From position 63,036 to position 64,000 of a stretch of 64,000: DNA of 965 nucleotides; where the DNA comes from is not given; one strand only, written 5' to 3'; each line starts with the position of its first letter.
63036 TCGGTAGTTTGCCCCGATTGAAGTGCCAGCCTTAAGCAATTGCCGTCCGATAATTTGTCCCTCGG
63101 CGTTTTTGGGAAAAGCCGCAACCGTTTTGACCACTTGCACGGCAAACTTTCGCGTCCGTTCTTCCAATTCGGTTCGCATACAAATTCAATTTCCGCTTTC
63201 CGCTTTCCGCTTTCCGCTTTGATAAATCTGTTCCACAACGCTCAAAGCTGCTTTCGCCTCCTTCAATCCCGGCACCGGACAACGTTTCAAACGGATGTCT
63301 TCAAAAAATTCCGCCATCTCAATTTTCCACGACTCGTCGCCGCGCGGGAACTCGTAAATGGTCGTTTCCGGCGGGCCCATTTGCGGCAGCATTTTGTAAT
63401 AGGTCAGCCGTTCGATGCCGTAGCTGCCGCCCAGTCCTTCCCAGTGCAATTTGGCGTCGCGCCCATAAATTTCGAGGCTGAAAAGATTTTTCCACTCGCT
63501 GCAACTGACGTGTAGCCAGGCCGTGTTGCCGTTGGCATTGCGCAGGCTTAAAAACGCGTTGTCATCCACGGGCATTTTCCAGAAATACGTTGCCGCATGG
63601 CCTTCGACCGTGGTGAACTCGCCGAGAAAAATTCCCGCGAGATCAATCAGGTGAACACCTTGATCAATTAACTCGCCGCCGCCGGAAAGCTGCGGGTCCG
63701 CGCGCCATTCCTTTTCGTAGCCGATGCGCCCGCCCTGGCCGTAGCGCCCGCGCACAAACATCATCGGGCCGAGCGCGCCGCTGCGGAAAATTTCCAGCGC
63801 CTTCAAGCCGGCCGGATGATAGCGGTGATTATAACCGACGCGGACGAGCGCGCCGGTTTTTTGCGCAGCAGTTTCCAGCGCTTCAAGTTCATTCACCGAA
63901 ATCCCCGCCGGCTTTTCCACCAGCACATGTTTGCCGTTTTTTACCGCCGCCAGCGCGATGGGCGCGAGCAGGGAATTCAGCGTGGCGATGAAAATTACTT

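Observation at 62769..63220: Second four-helix-bundle cassette with a perfect 31-nt inverted repeat of GCGGAAA heptamers; it rewrites the C-terminus of the upstream gene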

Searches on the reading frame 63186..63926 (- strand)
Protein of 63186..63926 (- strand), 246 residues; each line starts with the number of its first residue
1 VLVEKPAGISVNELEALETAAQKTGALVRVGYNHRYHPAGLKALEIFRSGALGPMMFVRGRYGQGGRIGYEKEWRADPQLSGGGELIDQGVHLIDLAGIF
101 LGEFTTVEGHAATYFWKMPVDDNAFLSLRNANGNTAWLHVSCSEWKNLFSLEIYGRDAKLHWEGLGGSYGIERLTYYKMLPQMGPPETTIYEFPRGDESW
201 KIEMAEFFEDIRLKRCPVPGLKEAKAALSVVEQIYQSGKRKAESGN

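Call 5: search_protein_families(library=pfam, proteins=[window:63186-63926:-])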
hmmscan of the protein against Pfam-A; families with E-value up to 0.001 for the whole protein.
window:63186-63926:- (246 aa): 2 families
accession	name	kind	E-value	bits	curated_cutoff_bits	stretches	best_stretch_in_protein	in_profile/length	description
PF22725.1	GFO_IDH_MocA_C3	-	1.8e-23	83.3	27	1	42-160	3-123/124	GFO/IDH/MocA C-terminal domain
PF02894.22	GFO_IDH_MocA_C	-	2.7e-13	50.7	22.9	1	49-239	6-211/218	Oxidoreductase family, C-terminal alpha/beta domain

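Call 10: search_protein_families(library=ncbifam, proteins=[window:63186-63926:-])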
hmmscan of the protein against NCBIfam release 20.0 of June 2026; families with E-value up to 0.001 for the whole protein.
window:63186-63926:- (246 aa): 5 families
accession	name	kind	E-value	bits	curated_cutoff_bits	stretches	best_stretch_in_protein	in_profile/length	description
NF052479.1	LevoglcsnDh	equivalog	7.4e-14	51.2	650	1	2-132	101-233/386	levoglucosan dehydrogenase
NF040723.1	UDP-GlcNAcDh_Arch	equivalog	2.2e-09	37.3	450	1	1-144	87-219/302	UDP-N-acetylglucosamine 3-dehydrogenase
TIGR04380.1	myo_inos_iolG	equivalog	2.3e-08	33.3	355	1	2-241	92-326/330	inositol 2-dehydrogenase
NF041392.1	XylDh_Gfo6_Halo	equivalog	1.1e-07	30.9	350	1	2-102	110-213/350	D-xylose 1-dehydrogenase Gfo6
NF008607.0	PRK11579.1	subfamily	8.9e-06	24.9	330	1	2-106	92-194/346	oxidoreductase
